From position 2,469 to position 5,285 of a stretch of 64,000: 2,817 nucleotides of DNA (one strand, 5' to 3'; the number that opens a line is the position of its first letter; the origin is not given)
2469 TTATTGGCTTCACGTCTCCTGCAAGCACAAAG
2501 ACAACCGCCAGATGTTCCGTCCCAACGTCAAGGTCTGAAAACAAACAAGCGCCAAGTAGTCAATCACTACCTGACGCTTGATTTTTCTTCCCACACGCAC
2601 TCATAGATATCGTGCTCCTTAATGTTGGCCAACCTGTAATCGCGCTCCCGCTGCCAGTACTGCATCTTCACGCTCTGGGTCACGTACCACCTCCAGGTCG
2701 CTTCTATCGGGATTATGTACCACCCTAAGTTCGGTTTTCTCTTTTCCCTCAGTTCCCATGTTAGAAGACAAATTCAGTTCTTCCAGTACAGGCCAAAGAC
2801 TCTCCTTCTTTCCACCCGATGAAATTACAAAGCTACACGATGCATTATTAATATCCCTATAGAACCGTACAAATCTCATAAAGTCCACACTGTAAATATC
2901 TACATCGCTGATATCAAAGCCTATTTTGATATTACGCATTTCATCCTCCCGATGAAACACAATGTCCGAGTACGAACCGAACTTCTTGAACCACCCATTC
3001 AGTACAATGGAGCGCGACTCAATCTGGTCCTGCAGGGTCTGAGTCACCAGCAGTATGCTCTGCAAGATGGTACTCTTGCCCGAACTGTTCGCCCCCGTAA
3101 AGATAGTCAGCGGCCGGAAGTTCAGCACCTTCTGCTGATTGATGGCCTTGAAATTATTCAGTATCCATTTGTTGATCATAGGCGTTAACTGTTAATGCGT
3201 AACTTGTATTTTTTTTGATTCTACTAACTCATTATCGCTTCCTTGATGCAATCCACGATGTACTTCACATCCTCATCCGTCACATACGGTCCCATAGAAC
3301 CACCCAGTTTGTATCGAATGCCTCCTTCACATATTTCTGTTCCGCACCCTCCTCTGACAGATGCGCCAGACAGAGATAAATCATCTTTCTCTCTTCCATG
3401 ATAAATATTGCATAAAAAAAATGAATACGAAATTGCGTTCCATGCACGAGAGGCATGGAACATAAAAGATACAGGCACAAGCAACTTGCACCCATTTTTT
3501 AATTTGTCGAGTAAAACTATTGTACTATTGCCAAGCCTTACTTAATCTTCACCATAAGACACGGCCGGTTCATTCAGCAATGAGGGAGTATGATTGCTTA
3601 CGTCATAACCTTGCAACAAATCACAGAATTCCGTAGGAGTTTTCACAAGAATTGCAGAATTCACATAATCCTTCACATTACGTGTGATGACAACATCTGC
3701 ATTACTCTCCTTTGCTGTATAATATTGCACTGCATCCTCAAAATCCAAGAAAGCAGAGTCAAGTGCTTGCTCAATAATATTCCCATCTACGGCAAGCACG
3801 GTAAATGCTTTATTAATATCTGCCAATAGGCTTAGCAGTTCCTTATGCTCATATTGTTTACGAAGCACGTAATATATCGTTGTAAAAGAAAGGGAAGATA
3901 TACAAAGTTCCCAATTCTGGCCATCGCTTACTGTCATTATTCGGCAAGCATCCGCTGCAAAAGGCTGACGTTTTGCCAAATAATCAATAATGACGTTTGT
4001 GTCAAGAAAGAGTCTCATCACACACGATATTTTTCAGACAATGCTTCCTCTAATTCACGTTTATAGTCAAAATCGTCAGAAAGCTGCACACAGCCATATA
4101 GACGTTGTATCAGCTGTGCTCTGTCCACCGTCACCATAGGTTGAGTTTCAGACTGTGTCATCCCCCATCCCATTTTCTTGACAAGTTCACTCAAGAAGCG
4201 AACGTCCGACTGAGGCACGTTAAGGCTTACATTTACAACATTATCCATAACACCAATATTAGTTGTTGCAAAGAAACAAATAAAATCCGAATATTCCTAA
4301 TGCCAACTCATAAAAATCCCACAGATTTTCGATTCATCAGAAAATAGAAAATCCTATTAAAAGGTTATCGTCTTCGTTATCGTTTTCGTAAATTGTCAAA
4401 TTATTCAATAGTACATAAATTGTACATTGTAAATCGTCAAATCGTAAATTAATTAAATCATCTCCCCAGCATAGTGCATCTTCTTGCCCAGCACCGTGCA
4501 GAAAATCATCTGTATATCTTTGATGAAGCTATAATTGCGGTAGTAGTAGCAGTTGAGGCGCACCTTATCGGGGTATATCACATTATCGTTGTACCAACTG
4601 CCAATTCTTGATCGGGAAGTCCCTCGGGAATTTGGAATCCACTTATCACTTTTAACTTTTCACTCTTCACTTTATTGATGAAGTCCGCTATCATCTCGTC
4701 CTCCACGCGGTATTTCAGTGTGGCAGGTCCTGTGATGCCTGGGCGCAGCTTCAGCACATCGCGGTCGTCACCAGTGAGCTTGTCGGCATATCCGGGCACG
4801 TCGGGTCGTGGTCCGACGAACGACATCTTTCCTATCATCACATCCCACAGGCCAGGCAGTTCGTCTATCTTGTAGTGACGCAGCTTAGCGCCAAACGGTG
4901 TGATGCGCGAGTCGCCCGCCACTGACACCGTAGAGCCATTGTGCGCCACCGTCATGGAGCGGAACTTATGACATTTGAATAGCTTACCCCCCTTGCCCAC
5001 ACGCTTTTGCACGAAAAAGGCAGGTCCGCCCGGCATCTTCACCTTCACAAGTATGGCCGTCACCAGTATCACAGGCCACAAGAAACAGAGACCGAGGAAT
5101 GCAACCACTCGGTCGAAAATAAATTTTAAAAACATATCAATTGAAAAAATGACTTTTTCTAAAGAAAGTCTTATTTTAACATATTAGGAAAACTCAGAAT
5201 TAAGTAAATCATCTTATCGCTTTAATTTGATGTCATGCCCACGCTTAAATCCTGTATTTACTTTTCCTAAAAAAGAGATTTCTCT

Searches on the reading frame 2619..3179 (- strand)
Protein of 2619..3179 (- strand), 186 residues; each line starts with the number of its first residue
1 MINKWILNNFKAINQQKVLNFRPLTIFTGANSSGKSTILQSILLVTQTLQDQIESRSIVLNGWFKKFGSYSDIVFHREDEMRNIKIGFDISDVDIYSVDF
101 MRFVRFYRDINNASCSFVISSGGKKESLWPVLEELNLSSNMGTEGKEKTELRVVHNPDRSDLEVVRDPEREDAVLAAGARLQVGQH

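Call 9: search_protein_families(library=pfam, proteins=[window:2619-3179:-], max_evalue=0.01)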
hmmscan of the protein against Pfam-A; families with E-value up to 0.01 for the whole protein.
window:2619-3179:- (186 aa): 6 families
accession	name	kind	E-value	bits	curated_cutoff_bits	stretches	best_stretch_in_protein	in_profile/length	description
PF13175.12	AAA_15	-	4.4e-10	40.2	32.1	1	1-126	1-92/374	AAA ATPase domain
PF13476.12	AAA_23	-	6.6e-08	33.9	27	1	7-65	4-56/201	AAA domain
PF02463.25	SMC_N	-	8.9e-06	25.7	40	1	2-45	2-47/220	RecF/RecN/SMC N terminal domain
PF13304.12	AAA_21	-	1.7e-05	25.5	27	1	24-158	1-127/304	AAA domain, putative AbiEii toxin, Type IV TA system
PF13555.12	AAA_29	-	0.00014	22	27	1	8-46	7-48/61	P-loop containing region of AAA domain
PF00005.33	ABC_tran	-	0.0084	17.1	25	1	25-63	14-53/137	ABC transporter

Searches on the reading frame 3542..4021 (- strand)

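Call 9: search_protein_families(library=pfam, proteins=[window:3542-4021:-], max_evalue=0.01)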
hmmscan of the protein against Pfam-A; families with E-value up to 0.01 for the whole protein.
window:3542-4021:- (159 aa): 2 families
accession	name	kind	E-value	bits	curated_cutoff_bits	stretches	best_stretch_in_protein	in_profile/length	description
PF13470.12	PIN_3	-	3.1e-20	73.6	27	1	3-117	1-115/115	PIN domain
PF01850.27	PIN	-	1.5e-09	38.9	23.6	1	5-115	2-111/120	PIN domain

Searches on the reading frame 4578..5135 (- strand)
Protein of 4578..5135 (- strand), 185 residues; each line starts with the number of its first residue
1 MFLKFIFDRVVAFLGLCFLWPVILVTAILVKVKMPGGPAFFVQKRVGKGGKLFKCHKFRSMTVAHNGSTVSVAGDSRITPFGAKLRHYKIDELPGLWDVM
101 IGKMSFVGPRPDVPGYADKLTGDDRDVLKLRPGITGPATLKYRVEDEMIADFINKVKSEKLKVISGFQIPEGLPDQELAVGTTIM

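Call 6: search_protein_families(library=pfam, proteins=[window:4578-5135:-], max_evalue=0.1)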
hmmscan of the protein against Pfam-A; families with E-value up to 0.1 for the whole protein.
window:4578-5135:- (185 aa): 1 family
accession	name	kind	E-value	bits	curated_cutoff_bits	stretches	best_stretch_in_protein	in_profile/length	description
PF02397.22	Bac_transf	-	5.8e-45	153.5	27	1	4-150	1-145/179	Bacterial sugar transferase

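Call 8: search_protein_families(library=ncbifam, proteins=[window:4578-5135:-], max_evalue=0.1)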
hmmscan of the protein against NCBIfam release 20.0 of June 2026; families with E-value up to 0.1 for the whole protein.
window:4578-5135:- (185 aa): 10 families
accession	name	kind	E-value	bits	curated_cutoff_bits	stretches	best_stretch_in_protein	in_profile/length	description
TIGR03025.1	EPS_sugtrans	subfamily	3.8e-48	164.8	295.55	1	2-145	256-404/445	exopolysaccharide biosynthesis polyprenyl glycosylphosphotransferase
TIGR03023.1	WcaJ_sugtrans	equivalog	1.1e-41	143.6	410.75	1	2-152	261-416/453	undecaprenyl-phosphate glucose phosphotransferase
TIGR03013.1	EpsB_2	subfamily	2.6e-38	132.3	393.35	1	2-156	253-410/443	TIGR03013 family XrtA/PEP-CTERM system glycosyltransferase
TIGR03022.1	WbaP_sugtrans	subfamily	7.1e-32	111.2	403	2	74-136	345-407/456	undecaprenyl-phosphate galactose phosphotransferase WbaP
NF052601.1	undeca_RfbP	equivalog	2.7e-27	95.6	330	2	73-136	130-193/244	undecaprenyl-phosphate galactose phosphotransferase family protein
NF007518.0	PRK10124.1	equivalog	3.4e-26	92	684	1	2-152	272-427/464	undecaprenyl-phosphate glucose phosphotransferase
NF041877.1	EPS_EpsZ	equivalog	5.3e-26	91.3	800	1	1-135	263-409/459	exopolysaccharide biosynthesis polyisoprenyl-phosphate hexose-1-phosphate transferase EpsZ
NF050817.1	PolSacchBiosHfsE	equivalog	2.7e-21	75.9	750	1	3-141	271-417/467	polysaccharide biosynthesis protein HfsE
NF045514.1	glycotran_HepC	equivalog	3.7e-21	75.4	140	1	3-111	116-211/220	heterocyst development glycosyltransferase HepC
NF011751.0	PRK15204.1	equivalog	1.1e-19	70.4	907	2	2-64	278-338/476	undecaprenyl-phosphate galactose phosphotransferase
